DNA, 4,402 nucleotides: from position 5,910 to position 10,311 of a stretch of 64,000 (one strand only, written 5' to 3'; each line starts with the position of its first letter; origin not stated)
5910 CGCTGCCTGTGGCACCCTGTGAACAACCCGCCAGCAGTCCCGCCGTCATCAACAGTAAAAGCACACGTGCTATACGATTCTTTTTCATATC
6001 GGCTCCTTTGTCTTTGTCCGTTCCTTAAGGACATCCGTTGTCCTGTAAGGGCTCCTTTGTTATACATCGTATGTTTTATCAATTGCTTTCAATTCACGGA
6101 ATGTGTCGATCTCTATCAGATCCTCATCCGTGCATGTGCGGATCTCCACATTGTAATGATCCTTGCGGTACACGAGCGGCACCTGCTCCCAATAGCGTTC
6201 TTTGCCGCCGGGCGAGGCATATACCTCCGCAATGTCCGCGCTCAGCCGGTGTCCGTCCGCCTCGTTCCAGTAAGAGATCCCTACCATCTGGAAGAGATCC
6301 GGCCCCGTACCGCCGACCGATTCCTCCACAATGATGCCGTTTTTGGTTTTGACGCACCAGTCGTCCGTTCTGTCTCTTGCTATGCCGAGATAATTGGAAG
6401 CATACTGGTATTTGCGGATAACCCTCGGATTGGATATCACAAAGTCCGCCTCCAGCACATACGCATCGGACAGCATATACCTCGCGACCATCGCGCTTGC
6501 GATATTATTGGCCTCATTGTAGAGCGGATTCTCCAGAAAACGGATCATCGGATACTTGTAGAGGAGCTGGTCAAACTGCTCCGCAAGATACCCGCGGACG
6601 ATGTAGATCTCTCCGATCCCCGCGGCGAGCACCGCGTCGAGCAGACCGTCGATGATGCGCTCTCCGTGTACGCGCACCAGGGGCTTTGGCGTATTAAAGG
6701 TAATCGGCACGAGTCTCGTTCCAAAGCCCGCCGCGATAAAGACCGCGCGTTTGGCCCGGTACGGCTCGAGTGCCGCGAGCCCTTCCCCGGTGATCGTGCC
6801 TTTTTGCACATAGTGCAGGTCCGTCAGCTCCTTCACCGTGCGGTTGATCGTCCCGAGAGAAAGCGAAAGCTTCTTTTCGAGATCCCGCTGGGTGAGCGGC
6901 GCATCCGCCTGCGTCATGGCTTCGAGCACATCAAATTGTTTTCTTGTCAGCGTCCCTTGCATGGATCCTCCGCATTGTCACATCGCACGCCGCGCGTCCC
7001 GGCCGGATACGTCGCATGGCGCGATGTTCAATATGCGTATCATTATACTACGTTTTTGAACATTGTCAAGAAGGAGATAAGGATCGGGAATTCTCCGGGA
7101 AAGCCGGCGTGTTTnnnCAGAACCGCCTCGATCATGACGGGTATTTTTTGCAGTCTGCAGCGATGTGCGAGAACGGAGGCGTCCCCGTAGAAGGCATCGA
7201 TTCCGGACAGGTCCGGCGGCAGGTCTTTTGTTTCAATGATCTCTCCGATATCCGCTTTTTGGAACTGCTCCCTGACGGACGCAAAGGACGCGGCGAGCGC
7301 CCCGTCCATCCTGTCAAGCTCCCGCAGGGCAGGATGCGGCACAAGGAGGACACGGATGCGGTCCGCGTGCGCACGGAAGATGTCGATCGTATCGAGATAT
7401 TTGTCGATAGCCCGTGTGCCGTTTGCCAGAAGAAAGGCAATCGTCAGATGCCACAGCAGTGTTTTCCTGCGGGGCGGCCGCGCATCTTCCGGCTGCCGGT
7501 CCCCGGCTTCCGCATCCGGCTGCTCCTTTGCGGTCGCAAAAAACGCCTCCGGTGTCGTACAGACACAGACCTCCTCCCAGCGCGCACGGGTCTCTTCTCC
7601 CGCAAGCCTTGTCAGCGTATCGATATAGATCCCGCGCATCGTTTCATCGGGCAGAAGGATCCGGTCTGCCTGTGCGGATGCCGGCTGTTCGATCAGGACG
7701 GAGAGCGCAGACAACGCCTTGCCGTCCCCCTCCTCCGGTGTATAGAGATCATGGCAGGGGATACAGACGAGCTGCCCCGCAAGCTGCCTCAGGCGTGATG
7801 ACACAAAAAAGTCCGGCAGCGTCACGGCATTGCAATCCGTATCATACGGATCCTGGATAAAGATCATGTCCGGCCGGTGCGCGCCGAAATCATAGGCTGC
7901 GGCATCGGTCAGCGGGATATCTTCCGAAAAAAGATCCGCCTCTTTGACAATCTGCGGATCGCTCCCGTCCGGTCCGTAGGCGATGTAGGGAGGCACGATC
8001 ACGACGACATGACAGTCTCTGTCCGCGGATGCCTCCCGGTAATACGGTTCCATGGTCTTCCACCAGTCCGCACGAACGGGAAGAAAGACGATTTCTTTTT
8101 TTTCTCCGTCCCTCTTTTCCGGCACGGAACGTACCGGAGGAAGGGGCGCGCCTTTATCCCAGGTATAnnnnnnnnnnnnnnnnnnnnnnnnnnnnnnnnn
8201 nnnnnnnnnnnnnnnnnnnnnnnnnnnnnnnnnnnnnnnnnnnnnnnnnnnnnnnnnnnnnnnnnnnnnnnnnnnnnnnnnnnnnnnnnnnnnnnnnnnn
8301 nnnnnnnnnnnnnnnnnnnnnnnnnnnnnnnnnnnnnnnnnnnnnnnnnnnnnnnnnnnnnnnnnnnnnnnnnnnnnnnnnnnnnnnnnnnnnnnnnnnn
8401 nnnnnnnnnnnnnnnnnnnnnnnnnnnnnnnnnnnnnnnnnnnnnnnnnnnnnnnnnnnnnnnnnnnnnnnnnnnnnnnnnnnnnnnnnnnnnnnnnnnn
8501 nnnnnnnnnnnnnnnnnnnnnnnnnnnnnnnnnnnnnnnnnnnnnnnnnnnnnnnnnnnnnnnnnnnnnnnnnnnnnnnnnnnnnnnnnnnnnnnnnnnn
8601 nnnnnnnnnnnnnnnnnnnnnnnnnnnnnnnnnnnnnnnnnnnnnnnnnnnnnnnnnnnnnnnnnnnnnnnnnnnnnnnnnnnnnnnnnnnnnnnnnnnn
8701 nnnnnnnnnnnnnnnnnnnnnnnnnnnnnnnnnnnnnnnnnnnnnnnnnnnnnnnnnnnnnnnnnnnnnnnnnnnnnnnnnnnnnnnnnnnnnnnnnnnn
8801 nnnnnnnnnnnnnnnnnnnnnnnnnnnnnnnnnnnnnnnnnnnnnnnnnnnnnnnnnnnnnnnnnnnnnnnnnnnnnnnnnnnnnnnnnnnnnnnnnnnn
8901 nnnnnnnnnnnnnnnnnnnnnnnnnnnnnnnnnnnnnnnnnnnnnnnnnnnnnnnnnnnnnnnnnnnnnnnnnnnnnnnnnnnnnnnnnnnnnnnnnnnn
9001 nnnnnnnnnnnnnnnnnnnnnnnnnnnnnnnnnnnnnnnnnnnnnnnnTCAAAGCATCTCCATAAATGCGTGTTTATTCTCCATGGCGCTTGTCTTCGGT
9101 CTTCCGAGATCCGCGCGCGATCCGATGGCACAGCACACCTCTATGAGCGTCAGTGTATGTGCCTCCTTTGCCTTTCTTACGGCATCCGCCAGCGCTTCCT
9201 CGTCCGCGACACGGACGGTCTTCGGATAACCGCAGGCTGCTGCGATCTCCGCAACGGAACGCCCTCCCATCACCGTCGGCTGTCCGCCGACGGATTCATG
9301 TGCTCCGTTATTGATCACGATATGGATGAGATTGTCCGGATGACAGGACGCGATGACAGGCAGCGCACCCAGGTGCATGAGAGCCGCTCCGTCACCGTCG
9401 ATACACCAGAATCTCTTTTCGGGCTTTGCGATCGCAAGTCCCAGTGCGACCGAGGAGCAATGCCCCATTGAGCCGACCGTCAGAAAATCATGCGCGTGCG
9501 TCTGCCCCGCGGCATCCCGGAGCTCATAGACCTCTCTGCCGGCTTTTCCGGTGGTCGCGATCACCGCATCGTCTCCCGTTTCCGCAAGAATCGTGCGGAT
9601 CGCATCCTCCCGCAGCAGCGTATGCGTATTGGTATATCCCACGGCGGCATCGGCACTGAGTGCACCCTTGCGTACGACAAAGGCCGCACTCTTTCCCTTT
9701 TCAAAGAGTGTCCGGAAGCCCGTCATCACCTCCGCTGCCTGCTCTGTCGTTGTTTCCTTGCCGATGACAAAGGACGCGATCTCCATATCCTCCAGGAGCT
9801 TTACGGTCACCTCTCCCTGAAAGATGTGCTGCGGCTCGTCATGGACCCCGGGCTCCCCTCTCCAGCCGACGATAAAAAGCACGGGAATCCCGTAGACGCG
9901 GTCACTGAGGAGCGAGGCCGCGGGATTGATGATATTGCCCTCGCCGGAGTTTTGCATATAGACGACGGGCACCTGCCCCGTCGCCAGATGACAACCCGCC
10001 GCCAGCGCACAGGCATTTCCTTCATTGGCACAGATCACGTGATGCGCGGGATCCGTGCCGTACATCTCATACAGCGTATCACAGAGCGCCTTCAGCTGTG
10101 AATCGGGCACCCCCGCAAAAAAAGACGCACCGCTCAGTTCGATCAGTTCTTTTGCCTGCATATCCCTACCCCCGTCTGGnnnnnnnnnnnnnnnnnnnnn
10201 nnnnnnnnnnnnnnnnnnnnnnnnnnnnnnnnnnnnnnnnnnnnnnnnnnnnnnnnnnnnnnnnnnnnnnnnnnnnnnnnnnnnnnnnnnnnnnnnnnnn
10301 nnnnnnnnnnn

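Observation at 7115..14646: Candidate pathway for phosphonate-decorated flagellar glycan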

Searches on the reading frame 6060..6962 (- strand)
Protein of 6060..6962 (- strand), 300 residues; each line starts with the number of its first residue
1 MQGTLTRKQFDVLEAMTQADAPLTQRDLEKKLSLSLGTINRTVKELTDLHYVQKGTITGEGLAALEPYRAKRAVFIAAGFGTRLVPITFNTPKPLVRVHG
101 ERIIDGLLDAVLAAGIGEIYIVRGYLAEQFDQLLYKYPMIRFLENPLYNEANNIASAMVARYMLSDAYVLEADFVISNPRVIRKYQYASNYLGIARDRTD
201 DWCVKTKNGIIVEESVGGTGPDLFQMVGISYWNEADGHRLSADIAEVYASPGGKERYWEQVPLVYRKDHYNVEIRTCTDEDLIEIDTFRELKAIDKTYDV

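Call 5: search_protein_families(library=pfam, proteins=[window:6060-6962:-])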
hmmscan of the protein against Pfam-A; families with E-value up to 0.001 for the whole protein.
window:6060-6962:- (300 aa): 8 families
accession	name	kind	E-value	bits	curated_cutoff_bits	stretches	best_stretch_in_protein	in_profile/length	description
PF00483.29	NTP_transferase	-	2.8e-10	40.6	21.2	1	73-177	2-114/245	Nucleotidyl transferase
PF12802.13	MarR_2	-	5.7e-08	33.2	27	1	5-54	3-52/61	MarR family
PF12804.13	NTP_transf_3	-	2e-07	31.7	27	1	73-184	1-106/160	MobA-like NTP transferase domain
PF13412.12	HTH_24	-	2.2e-06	27.6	21.9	1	6-52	2-47/48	Winged helix-turn-helix DNA-binding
PF25213.1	HVO_A0261_N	-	8.6e-05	22.8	35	1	8-54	12-56/86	HVO_A0261 N-terminal domain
PF09339.16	HTH_IclR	-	0.00061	19.9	22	0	10-54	6-50/52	IclR helix-turn-helix domain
PF08279.18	HTH_11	-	0.00077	19.7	25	0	9-49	2-42/55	HTH domain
PF01047.28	MarR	-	0.00085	19.6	24.6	0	5-52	1-47/59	MarR family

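Call 20: search_protein_families(library=ncbifam, proteins=[window:6060-6962:-], max_evalue=0.00001)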
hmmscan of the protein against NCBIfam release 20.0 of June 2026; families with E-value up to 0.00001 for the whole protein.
window:6060-6962:- (300 aa): 11 families
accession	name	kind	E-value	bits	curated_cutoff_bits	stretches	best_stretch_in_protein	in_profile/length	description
TIGR03992.1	Arch_glmU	subfamily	7.6e-13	48.1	292.1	1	72-195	2-128/393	bifunctional sugar-1-phosphate nucleotidylyltransferase/acetyltransferase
NF045761.1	NAMPUrTaseMurU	equivalog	1.6e-11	44.5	250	1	72-134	2-64/226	N-acetylmuramate alpha-1-phosphate uridylyltransferase MurU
NF041313.1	UDPGP_AglF_Halo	equivalog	7.1e-11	42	400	1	72-130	2-60/234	UTP--glucose-1-phosphate uridylyltransferase AglF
TIGR01208.1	rmlA_long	equivalog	2.8e-09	36.3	320.25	1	73-134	2-64/353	glucose-1-phosphate thymidylyltransferase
NF045697.1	MurNAcPUrMurU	equivalog_domain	3.7e-08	33.1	370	1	75-135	2-62/229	N-acetylmuramate alpha-1-phosphate uridylyltransferase MurU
NF052502.1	man1P_GTase_Rv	exception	4.3e-08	32.4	440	1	73-132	3-62/352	mannose-1-phosphate guanylyltransferase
NF041135.1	IPPtranDIPPsyn_Thcocales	equivalog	1.1e-07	31.2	580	1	72-177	2-105/419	bifunctional L-myo-inositol-1-phosphate cytidylyltransferase/CDP-L-myo-inositol myo-inositolphosphotransferase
TIGR01099.1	galU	equivalog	1.2e-07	31.6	326.8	1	71-124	2-55/261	UTP--glucose-1-phosphate uridylyltransferase GalU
NF001947.0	PRK00725.1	subfamily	7.2e-07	28.3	470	1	71-186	17-129/426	glucose-1-phosphate adenylyltransferase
TIGR02091.1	glgC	equivalog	8.1e-06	25.1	424.9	0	73-136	3-67/364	glucose-1-phosphate adenylyltransferase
NF045665.1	NTPtran_DVU1551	equivalog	9.2e-06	24.9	315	0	73-150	3-74/359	DVU_1551 family NTP transferase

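Call 60: search_solved_structures(query=window:6060-6962:-, max_evalue=0.001)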
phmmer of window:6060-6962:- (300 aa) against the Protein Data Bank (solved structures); distinct sequences matched with E-value up to 0.001: 17.
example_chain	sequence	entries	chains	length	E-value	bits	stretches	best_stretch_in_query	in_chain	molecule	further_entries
1jyk_A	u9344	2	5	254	6.1e-25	91.4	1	69-295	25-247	CTP:phosphocholine Cytidylyltransferase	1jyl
6pd1_A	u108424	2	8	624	1.8e-09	40.6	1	71-177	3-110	Nucleotidyl transferase/aminotransferase, class V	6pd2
4y7t_A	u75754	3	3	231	7.6e-09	38.5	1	72-132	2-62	Nucleotidyl transferase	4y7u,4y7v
7whr_B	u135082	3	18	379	3.5e-07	33.1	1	70-132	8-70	Nucleotidyl transferase family protein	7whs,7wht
7d72_K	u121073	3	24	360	2.7e-06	30.2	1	72-135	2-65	Mannose-1-phosphate guanyltransferase beta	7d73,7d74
8hhd_A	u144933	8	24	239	5.8e-06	29.1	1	72-133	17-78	Nucleotidyl transferase | N-acetylmuramate alpha-1-phosphate uridylyltransferase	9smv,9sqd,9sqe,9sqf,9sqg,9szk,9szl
7x8j_A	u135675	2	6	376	2.3e-05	27.1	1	72-135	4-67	Mannose-1-phosphate guanylyltransferase 1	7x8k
8yre_D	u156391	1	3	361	3e-05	26.7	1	72-136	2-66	Mannose-1-phosphate guanylyltransferase 1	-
8f73_A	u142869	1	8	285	6.4e-05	25.6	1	70-126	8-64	UTP--glucose-1-phosphate uridylyltransferase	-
2xme_A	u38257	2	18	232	7.1e-05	25.5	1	69-185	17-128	CTP-INOSITOL-1-PHOSPHATE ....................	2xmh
8x7s_B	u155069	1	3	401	0.00016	24.4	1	71-132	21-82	UTP--glucose-1-phosphate uridylyltransferase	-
5vct_A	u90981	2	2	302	0.00023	23.8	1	69-126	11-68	UTP--glucose-1-phosphate uridylyltransferase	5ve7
4d48_A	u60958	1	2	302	0.00023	23.8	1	69-123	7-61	GLUCOSE-1-PHOSPHATE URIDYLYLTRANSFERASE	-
4mnd_A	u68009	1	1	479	0.00028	23.6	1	69-184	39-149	CTP L-myo-inositol-1-phosphate cytidylyltransferase/CDP-L-myo-inositol myo-inositolphospho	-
5j49_A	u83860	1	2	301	0.00039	23.1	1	70-126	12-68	UTP--glucose-1-phosphate uridylyltransferase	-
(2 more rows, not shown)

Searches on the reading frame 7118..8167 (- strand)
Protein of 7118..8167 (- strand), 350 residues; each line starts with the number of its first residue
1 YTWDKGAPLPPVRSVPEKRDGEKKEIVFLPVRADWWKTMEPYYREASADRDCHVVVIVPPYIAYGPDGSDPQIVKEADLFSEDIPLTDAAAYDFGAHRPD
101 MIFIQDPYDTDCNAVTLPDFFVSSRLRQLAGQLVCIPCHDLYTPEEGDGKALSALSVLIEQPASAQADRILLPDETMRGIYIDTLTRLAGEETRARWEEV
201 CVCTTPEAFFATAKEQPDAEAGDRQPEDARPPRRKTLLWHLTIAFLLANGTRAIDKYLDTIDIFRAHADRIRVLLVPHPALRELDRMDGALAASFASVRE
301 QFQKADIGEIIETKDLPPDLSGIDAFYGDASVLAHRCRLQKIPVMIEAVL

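Call 64: search_solved_structures(query=window:7118-8167:-, max_evalue=1)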
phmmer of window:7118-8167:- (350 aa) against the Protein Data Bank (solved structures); distinct sequences matched with E-value up to 1: 1.
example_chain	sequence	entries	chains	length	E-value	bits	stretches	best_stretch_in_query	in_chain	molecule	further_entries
2cor_A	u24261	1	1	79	0.014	17.7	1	100-141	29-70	PINCH protein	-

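Call 77: predict_structure(alignment_id=A1)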
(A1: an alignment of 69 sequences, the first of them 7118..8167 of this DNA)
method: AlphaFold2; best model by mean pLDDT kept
length: 350 residues; sequences in the alignment: 69
mean_pLDDT: 88.0   pTM: 0.62
mean pLDDT of the five models: 88.0, 87.9, 87.8, 87.2, 86.2
residues with pLDDT >= 90: 239; 70-90: 73; 50-70: 23; < 50: 15
segments of 3 or more residues with pLDDT < 50: 217-229
pLDDT, mean of each block of 10 residues (from residue 1): 61 73 93 93 97 96 85 94 95 94 82 81 92 88 79 86 91 93 92 93 94 58 40 89 95 97 96 96 94 96 97 92 95 91 90
secondary structure, 60 per line:
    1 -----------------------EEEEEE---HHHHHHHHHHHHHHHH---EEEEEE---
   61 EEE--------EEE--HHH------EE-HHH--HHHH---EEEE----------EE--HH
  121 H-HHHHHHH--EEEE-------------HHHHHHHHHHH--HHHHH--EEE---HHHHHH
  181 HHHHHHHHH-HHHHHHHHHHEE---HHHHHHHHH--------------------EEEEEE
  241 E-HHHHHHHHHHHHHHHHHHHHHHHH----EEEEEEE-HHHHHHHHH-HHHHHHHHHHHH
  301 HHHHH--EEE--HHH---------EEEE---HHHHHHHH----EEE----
elements in order: E24-29 H33-48 E52-57 E61-63 E72-74 H94-97 E101-104 H123-129 E132-135 H149-159 H162-166 E169-171 H175-189 H191-200 H206-214 E235-241 H243-266 E271-277 H279-287 H289-305 E308-310 E325-328 H332-339 E344-346

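Call 79: fold_search(model_id=the predicted structure, library=pdb)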
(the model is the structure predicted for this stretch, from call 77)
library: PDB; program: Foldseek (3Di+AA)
matches with E <= 10: 1229; with E <= 0.001: 69
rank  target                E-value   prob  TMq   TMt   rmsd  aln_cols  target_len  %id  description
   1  8sya_A                2.8e-06  1.00  0.25  0.25  21.4       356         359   12  X-ray crystal structure of UDP-2,3-diacetamido-2,3-dideoxy-glucuronic acid-2-epimerase from Thermus thermophilus strai (released 2023-09-13)
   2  4fkz_B                3.1e-06  1.00  0.27  0.26  20.9       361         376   13  Crystal structure of Bacillus subtilis UDP-GlcNAc 2-epimerase in complex with UDP-GlcNAc and UDP (released 2013-05-08)
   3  4fkz_A                4.1e-06  1.00  0.28  0.26  20.9       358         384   14  Crystal structure of Bacillus subtilis UDP-GlcNAc 2-epimerase in complex with UDP-GlcNAc and UDP (released 2013-05-08)
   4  8syd_B                4.6e-06  1.00  0.29  0.28  21.5       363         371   12  X-ray crystal structure of UDP-2,3-diacetamido-2,3-dideoxy-glucuronic acid-2-epimerase from Thermus thermophilus strai (released 2023-09-13)
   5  5enz_A                6.5e-06  1.00  0.29  0.28  20.0       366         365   12  S. aureus MnaA-UDP co-structure (released 2016-04-27)
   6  8sxw_C                7.3e-06  1.00  0.26  0.25  21.3       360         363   12  X-ray crystal structure of UDP- 2,3-diacetamido-2,3-dideoxy-glucuronic acid-2-epimerase from Thermus thermophilus stra (released 2023-09-13)
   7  8sxy_A                1.0e-05  1.00  0.28  0.27  21.1       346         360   12  X-ray crystal structure of UDP- 2,3-diacetamido-2,3-dideoxy-glucuronic acid-2-epimerase from Thermus thermophilus stra (released 2023-09-13)
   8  8syd_A                1.1e-05  1.00  0.26  0.26  21.3       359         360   12  X-ray crystal structure of UDP-2,3-diacetamido-2,3-dideoxy-glucuronic acid-2-epimerase from Thermus thermophilus strai (released 2023-09-13)
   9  7vyy_B                2.0e-05  1.00  0.26  0.26  20.3       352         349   12  The crystal structure of Non-hydrolyzing UDPGlcNAc 2-epimerase (released 2022-11-16)
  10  1v4v_B                2.0e-05  1.00  0.29  0.27  20.4       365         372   10  Crystal Structure Of UDP-N-Acetylglucosamine 2-Epimerase From Thermus Thermophilus HB8 (released 2003-12-02)
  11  8syb_B                2.0e-05  1.00  0.26  0.25  21.5       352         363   12  X-ray crystal structure of UDP-2,3-diacetamido-2,3-dideoxy-glucuronic acid-2-epimerase from Thermus thermophilus strai (released 2023-09-13)
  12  8sxw_D                2.4e-05  1.00  0.30  0.29  20.8       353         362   12  X-ray crystal structure of UDP- 2,3-diacetamido-2,3-dideoxy-glucuronic acid-2-epimerase from Thermus thermophilus stra (released 2023-09-13)
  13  4hwg                  2.6e-05  1.00  0.26  0.25  20.8       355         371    9  Structure of UDP-N-acetylglucosamine 2-epimerase from Rickettsia bellii (released 2012-11-28)
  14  5w8n                  2.6e-05  1.00  0.24  0.23  19.6       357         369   12  Lipid A Disaccharide Synthase (LpxB)-6 solubilizing mutations (released 2018-01-31)
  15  5enz_B                2.7e-05  1.00  0.28  0.27  20.7       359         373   12  S. aureus MnaA-UDP co-structure (released 2016-04-27)
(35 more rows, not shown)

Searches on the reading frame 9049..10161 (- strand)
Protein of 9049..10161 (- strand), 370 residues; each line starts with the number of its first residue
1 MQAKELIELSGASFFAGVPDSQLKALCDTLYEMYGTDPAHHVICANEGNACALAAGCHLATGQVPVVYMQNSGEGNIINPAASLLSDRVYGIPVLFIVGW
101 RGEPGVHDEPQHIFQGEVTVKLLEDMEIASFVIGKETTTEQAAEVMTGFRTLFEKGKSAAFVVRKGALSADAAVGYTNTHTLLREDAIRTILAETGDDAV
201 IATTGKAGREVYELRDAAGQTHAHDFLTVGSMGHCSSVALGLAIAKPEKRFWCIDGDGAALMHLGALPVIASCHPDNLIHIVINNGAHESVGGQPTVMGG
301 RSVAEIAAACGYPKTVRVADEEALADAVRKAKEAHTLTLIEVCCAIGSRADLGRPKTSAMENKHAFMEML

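Call 5: search_protein_families(library=pfam, proteins=[window:9049-10161:-])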
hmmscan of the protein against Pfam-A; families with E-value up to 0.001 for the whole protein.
window:9049-10161:- (370 aa): 3 families
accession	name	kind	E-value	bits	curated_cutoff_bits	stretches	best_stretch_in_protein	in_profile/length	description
PF02775.26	TPP_enzyme_C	-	1.6e-19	70.6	21.9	1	205-342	3-151/151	Thiamine pyrophosphate enzyme, C-terminal TPP binding domain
PF02776.23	TPP_enzyme_N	-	2.8e-14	53.3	26.8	1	11-118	15-114/119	Thiamine pyrophosphate enzyme, N-terminal TPP binding domain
PF00291.31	PALP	-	0.00063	19.6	35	0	187-329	126-255/295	Pyridoxal-phosphate dependent enzyme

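Call 20: search_protein_families(library=ncbifam, proteins=[window:9049-10161:-], max_evalue=0.00001)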
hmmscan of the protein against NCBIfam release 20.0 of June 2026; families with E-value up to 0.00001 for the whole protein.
window:9049-10161:- (370 aa): 22 families
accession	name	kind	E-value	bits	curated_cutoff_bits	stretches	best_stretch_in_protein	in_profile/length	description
TIGR03297.1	Ppyr-DeCO2ase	equivalog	1.4e-134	448.7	312.5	1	12-369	2-359/360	phosphonopyruvate decarboxylase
TIGR03846.1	sulfopy_beta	equivalog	2.1e-34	119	221.5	1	184-347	1-159/182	sulfopyruvate decarboxylase subunit beta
NF004813.0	PRK06163.1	equivalog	6.3e-28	97.8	240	1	177-342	8-170/202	hypothetical protein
TIGR03845.1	sulfopyru_alph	equivalog_domain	2.3e-18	66.6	147.95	1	7-149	8-141/160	sulfopyruvate decarboxylase subunit alpha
NF006016.1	PRK08155.1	equivalog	5.7e-11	41.5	870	1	188-297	366-475/554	acetolactate synthase large subunit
NF005485.1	PRK07092.1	equivalog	6.1e-10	38.5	493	1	107-345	278-519/523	benzoylformate decarboxylase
TIGR00118.1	acolac_lg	equivalog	1.7e-09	36.7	538.35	0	219-293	396-472/557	biosynthetic-type acetolactate synthase large subunit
NF005760.0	PRK07586.1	equivalog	7e-09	35.2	363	1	179-289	334-443/514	acetolactate synthase large subunit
NF006052.0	PRK08199.1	subfamily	1.4e-08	33.5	539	1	228-343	413-536/559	thiamine pyrophosphate protein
NF005860.0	PRK07789.1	equivalog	1.7e-08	33.3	881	0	229-287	449-506/615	acetolactate synthase large subunit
NF006122.0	PRK08266.1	subfamily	5.9e-08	31.6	571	0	230-350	402-530/543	hypothetical protein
NF006524.0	PRK08978.1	equivalog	6e-08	31.4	738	0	146-274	315-445/548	acetolactate synthase 2 catalytic subunit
NF009122.0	PRK12474.1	subfamily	1.5e-07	30.6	835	1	180-279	339-438/518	hypothetical protein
NF004710.0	PRK06048.1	equivalog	1.8e-07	30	976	0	186-288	369-471/561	acetolactate synthase large subunit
NF006378.0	PRK08617.1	equivalog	4.1e-07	28.7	510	0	11-162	22-162/556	acetolactate synthase AlsS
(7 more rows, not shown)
